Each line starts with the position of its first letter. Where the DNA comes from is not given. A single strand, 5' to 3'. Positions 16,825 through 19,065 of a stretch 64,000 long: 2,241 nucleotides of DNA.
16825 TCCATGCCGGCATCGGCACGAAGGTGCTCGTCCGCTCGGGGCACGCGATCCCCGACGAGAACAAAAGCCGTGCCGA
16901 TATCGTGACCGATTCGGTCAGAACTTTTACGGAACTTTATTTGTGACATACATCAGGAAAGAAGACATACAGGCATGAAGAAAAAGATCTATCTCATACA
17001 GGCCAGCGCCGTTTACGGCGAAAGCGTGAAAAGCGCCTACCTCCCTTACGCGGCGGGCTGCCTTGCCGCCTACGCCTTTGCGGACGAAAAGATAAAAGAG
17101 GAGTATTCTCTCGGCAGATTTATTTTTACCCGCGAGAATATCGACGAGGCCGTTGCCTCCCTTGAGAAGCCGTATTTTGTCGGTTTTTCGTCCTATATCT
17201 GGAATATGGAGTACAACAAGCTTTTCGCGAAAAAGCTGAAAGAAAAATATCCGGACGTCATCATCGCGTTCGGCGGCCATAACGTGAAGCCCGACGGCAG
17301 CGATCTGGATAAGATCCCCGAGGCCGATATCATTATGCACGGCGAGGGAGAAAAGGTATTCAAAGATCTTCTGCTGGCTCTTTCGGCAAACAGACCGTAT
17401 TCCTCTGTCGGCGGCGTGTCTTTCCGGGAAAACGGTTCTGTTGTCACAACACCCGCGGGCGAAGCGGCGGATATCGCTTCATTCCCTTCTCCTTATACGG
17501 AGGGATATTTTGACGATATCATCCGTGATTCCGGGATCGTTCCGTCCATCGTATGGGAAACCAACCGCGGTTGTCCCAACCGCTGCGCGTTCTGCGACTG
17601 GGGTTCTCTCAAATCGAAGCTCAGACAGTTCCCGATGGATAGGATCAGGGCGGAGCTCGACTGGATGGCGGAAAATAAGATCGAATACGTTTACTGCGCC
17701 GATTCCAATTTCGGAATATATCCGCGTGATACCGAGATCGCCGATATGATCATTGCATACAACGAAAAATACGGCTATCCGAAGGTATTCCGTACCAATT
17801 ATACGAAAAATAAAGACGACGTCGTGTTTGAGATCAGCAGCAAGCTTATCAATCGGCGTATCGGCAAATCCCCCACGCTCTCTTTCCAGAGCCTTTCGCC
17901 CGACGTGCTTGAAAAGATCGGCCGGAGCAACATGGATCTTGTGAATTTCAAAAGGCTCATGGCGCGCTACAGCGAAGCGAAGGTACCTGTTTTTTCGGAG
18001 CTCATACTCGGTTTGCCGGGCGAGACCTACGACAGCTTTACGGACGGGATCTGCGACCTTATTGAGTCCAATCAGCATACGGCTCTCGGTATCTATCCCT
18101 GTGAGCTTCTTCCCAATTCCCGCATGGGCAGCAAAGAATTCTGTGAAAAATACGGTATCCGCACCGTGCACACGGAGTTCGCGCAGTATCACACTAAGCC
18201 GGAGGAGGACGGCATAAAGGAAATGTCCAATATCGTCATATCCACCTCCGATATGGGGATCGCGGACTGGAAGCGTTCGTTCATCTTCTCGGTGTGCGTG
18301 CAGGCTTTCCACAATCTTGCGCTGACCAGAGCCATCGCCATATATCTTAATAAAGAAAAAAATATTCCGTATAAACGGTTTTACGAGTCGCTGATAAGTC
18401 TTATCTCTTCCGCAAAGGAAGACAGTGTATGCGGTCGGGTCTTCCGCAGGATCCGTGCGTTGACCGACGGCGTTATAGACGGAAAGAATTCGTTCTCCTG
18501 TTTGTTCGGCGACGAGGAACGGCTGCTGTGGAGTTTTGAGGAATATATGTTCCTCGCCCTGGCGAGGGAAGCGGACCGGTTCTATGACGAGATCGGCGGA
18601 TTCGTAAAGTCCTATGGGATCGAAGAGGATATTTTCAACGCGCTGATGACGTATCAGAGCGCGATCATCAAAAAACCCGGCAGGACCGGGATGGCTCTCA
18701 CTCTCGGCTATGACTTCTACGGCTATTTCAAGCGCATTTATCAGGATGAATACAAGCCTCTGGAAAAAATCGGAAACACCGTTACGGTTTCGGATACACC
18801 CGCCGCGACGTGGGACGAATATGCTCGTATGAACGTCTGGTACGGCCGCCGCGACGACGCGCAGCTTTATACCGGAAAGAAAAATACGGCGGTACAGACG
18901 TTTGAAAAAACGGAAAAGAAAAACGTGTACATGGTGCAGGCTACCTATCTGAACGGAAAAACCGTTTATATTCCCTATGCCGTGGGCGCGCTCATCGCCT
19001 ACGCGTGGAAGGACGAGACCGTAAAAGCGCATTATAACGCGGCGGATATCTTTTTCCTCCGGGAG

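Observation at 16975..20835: Two complete clade-A radical SAM modules fused into one 1286-aa polypeptide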

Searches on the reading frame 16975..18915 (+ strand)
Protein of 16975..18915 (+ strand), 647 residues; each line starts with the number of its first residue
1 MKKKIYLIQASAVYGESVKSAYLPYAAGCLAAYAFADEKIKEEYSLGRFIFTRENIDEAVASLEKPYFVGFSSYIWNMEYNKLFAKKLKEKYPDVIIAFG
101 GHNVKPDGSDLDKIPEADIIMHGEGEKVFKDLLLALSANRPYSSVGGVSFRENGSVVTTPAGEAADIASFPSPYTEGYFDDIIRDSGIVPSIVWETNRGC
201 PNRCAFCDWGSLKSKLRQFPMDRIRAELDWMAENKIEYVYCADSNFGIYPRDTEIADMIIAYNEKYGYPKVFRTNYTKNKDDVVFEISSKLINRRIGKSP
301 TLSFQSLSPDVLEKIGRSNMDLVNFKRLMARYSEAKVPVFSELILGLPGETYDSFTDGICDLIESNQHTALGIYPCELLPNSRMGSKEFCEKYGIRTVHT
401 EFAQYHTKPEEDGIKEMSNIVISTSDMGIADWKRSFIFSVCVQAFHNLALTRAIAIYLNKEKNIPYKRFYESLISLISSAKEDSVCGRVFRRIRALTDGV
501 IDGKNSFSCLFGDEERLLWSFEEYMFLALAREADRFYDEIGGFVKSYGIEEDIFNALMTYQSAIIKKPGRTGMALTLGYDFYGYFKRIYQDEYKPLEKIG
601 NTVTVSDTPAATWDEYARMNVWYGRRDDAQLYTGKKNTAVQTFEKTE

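Call 25: search_solved_structures(query=window:16975-18915:+, max_evalue=0.01, show_alignments=1)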
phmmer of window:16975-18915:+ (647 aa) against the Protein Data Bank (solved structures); distinct sequences matched with E-value up to 0.01: 6.
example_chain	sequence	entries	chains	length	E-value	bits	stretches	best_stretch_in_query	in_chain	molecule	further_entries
7kdx_A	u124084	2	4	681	1.8e-101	343.6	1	21-585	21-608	Methyltransferase TokK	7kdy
9n1b_A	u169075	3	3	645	2.1e-51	178.2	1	20-472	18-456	Radical SAM protein | Radical SAM enzyme CysS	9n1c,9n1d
2qgq_A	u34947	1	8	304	8.2e-06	27.6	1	197-374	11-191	Protein TM_1862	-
4jc0_A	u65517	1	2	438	1.8e-05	26.5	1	196-374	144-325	Ribosomal protein S12 methylthiotransferase RimO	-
9ccb_A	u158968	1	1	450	0.002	19.7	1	115-227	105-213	Radical SAM core domain-containing protein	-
5ul2_A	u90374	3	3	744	0.0051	18.4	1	119-256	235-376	OxsB protein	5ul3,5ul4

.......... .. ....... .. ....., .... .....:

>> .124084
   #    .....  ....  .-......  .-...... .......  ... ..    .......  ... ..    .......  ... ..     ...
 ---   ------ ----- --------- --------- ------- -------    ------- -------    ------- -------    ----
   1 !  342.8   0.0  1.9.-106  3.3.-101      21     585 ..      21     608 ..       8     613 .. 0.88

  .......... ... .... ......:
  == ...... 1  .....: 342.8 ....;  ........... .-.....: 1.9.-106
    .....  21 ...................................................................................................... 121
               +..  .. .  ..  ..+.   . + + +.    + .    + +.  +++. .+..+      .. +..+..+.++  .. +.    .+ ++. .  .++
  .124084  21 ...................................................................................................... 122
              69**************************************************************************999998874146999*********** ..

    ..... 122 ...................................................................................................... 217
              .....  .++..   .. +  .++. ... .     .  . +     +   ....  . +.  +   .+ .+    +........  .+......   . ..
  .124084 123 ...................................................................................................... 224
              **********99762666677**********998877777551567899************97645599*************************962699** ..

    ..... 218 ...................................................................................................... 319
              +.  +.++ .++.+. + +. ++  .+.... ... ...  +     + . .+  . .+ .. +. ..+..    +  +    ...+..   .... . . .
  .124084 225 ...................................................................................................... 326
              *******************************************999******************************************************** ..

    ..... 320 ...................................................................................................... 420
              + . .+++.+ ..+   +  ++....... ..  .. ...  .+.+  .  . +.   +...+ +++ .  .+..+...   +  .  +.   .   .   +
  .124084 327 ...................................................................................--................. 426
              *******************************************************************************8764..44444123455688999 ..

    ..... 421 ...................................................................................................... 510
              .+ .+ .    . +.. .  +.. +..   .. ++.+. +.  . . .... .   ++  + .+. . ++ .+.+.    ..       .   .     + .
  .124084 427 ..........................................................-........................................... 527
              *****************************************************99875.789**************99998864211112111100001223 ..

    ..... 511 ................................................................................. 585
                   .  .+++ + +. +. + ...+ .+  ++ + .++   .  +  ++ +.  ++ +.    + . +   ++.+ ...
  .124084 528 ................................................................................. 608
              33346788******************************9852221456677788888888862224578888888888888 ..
